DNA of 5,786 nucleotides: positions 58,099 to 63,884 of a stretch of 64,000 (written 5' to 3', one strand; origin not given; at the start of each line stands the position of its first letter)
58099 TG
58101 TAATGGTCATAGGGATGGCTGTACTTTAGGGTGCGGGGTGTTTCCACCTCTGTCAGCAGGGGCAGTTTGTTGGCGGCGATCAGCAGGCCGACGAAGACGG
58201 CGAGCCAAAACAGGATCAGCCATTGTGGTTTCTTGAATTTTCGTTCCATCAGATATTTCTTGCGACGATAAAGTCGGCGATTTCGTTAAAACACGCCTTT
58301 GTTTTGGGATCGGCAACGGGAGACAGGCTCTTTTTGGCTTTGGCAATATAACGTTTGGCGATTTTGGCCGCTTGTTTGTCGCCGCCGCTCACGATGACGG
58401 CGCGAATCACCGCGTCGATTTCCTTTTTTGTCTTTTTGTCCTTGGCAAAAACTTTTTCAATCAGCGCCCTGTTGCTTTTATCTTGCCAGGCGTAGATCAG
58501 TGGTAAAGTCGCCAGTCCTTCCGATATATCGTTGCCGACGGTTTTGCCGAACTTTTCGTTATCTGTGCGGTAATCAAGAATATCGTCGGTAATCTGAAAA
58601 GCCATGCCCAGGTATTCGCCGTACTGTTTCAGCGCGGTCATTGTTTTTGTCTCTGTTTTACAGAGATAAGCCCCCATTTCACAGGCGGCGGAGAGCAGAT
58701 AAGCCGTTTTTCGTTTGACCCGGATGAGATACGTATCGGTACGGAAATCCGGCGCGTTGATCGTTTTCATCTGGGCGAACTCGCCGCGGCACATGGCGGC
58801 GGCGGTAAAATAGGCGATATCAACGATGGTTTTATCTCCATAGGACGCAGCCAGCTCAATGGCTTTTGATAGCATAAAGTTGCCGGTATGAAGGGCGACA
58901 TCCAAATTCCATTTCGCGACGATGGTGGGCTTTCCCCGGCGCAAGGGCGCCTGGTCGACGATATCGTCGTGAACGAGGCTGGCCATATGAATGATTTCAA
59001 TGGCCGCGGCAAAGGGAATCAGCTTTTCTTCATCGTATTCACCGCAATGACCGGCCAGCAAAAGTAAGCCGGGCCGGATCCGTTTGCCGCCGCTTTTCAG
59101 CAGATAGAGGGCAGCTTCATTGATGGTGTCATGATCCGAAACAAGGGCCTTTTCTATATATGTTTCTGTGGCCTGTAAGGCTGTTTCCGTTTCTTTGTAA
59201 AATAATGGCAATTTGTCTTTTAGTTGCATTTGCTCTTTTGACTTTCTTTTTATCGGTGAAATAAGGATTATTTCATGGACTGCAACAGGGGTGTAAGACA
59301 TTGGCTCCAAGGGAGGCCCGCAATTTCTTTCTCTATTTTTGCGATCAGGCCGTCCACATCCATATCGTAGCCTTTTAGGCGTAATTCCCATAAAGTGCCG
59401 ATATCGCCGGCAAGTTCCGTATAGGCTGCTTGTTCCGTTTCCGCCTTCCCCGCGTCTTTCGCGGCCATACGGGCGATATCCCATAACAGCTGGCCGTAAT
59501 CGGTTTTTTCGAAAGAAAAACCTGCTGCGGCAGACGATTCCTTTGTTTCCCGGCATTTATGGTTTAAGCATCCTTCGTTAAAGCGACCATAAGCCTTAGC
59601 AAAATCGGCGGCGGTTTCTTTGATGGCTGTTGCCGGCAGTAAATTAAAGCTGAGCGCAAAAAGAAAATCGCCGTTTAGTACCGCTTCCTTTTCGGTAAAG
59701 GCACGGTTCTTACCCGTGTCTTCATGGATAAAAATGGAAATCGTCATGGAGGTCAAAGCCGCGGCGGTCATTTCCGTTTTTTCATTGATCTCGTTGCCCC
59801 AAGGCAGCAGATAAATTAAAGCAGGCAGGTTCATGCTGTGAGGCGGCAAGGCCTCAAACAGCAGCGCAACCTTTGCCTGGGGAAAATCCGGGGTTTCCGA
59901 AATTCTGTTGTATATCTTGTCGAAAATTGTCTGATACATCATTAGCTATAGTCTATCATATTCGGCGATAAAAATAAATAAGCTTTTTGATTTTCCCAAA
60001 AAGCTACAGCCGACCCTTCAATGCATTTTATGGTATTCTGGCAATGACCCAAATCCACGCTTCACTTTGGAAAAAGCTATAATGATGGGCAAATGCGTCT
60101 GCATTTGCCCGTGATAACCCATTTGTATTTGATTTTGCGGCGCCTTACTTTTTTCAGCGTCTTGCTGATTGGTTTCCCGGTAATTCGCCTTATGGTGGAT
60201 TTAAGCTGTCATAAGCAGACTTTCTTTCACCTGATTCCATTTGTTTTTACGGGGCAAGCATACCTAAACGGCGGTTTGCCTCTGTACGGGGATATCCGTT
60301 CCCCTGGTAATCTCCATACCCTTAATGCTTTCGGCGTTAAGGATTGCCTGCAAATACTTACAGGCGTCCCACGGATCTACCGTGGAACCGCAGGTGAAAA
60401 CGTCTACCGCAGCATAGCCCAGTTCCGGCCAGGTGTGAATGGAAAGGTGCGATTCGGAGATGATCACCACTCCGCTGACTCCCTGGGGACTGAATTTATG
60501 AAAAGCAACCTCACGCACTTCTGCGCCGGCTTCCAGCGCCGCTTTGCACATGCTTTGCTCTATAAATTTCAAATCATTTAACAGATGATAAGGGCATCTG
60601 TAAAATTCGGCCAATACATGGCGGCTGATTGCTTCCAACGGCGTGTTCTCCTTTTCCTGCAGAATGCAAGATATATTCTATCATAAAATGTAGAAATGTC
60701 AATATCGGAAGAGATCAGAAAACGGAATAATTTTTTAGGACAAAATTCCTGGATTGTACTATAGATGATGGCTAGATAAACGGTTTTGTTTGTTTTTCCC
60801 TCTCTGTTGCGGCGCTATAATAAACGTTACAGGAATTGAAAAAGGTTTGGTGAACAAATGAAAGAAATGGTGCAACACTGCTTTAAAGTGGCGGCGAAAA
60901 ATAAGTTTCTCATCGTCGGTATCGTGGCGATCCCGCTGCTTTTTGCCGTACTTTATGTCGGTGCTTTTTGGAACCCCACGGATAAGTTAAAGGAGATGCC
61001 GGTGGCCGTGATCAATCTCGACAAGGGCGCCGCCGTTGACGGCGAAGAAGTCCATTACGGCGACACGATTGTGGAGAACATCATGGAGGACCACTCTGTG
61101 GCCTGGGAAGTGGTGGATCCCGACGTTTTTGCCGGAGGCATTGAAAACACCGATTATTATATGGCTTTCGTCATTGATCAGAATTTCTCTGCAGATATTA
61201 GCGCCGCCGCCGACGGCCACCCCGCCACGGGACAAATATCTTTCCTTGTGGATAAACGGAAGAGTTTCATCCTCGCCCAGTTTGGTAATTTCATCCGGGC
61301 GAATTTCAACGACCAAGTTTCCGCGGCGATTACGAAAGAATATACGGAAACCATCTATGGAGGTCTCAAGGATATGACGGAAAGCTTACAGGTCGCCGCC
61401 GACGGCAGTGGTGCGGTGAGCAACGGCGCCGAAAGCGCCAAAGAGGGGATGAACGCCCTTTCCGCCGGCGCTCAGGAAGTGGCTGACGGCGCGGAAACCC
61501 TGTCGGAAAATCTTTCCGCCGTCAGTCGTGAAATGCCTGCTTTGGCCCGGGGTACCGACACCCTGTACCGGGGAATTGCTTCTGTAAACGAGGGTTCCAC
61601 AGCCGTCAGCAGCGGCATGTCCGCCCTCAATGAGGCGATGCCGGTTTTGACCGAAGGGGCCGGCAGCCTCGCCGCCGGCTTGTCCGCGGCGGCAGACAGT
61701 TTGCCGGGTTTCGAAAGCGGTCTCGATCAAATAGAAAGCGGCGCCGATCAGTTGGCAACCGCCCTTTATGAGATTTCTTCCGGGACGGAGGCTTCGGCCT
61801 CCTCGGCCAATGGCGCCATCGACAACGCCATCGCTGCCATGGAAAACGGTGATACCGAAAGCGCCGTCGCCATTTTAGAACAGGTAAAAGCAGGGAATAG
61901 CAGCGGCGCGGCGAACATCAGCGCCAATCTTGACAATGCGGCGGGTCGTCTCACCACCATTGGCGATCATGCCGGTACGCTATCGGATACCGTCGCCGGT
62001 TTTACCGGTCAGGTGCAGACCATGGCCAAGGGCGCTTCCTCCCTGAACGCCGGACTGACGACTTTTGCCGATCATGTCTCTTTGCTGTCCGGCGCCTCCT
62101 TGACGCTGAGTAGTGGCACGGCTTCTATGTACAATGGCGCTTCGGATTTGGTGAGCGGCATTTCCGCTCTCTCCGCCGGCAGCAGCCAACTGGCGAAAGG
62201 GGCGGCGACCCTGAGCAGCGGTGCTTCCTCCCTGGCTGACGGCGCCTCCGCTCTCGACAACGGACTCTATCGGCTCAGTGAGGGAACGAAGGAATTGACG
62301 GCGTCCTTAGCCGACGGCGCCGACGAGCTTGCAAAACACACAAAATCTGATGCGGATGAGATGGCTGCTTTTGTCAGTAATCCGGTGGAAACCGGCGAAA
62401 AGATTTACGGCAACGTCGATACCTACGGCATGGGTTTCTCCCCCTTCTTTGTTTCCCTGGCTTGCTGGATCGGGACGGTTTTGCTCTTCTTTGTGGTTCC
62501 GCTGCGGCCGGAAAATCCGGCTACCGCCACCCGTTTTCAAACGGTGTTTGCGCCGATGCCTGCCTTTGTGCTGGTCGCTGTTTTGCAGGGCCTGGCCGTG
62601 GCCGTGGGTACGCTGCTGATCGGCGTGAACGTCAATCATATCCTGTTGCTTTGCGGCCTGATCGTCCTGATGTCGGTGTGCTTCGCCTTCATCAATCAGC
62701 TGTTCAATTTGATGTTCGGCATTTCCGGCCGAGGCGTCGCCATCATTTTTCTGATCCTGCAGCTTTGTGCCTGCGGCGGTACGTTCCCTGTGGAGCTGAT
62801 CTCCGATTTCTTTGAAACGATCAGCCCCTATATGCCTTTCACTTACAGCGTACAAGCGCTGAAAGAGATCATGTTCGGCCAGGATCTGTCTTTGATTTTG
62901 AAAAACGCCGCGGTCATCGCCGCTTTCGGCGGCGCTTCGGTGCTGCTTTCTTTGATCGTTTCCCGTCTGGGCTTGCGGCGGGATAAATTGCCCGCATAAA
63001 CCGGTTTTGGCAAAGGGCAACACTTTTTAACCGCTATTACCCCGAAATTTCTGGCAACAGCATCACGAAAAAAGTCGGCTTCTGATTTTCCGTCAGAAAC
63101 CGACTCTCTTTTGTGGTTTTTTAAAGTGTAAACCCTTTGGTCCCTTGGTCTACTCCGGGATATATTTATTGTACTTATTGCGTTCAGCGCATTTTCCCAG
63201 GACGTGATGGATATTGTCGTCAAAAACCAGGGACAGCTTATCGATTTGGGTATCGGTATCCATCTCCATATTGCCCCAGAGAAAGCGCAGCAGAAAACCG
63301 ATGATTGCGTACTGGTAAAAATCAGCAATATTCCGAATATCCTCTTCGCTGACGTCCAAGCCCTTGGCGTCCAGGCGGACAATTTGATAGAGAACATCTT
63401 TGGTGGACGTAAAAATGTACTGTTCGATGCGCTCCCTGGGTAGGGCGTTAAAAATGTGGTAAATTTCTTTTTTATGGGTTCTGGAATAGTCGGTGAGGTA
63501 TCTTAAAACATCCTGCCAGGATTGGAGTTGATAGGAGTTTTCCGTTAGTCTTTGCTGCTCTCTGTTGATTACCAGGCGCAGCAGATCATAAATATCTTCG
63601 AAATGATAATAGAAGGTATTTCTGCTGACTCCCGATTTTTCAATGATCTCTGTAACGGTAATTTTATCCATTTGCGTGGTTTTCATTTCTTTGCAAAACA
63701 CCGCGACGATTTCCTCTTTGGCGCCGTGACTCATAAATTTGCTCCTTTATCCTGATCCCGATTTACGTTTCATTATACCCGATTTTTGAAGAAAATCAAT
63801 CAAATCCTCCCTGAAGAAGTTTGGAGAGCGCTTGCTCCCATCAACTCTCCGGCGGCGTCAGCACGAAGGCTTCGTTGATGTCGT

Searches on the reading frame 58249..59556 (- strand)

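Call 49: search_protein_families(library=pfam, proteins=[window:58249-59556:-], max_evalue=0.00001)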
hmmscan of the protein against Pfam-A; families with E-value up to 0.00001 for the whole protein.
window:58249-59556:- (435 aa): 1 family
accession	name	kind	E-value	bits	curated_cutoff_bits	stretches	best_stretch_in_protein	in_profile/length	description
PF00348.22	polyprenyl_synt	-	3.3e-71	239.9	27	1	143-386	2-250/251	Polyprenyl synthetase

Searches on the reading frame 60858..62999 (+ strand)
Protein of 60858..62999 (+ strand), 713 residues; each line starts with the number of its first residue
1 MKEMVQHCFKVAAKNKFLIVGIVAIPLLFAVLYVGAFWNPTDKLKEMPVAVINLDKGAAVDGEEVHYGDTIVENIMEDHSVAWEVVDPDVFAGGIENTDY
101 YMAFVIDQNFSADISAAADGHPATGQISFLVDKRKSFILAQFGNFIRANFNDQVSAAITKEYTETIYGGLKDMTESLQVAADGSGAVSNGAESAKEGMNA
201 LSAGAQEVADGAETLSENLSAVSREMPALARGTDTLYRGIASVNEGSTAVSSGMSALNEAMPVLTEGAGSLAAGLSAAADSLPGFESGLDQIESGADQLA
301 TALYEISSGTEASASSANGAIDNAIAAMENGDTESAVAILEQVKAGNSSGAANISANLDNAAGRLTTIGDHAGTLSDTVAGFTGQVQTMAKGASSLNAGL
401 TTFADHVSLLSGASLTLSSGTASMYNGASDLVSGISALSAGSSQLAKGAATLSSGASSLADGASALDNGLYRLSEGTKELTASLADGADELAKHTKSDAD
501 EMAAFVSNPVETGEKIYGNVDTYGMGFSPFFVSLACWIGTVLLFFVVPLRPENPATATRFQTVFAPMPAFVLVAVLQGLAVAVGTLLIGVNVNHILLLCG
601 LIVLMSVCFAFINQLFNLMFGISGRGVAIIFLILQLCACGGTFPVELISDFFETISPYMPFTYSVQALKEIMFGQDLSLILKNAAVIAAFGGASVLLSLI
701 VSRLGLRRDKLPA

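Call 49: search_protein_families(library=pfam, proteins=[window:60858-62999:+], max_evalue=0.00001)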
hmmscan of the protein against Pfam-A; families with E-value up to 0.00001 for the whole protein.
window:60858-62999:+ (713 aa): 2 families
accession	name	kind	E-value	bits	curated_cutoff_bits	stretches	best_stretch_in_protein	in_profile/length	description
PF12698.13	ABC2_membrane_3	-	8.7e-18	64.9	31.6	2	17-139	2-113/347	ABC-2 family transporter protein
PF12051.14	DUF3533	-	3.9e-14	52.8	27.6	1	27-133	10-130/380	Protein of unknown function (DUF3533)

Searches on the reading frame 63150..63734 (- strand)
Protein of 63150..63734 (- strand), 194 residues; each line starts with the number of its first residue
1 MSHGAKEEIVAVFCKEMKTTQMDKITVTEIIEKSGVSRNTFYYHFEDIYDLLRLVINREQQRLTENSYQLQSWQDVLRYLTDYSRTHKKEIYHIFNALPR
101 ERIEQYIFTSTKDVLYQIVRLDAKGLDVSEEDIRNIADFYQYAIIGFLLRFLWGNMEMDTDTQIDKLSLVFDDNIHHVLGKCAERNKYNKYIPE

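Call 30: search_protein_families(library=pfam, proteins=[window:63150-63734:-], max_evalue=0.0001)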
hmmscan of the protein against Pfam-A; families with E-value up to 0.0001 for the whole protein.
window:63150-63734:- (194 aa): 2 families
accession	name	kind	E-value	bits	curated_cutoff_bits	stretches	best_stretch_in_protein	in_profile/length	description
PF14278.11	TetR_C_8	-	1.6e-14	54.3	26.1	1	72-171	2-101/103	Transcriptional regulator C-terminal region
PF00440.29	TetR_N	-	5.2e-06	26.6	24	1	22-53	14-45/47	Bacterial regulatory proteins, tetR family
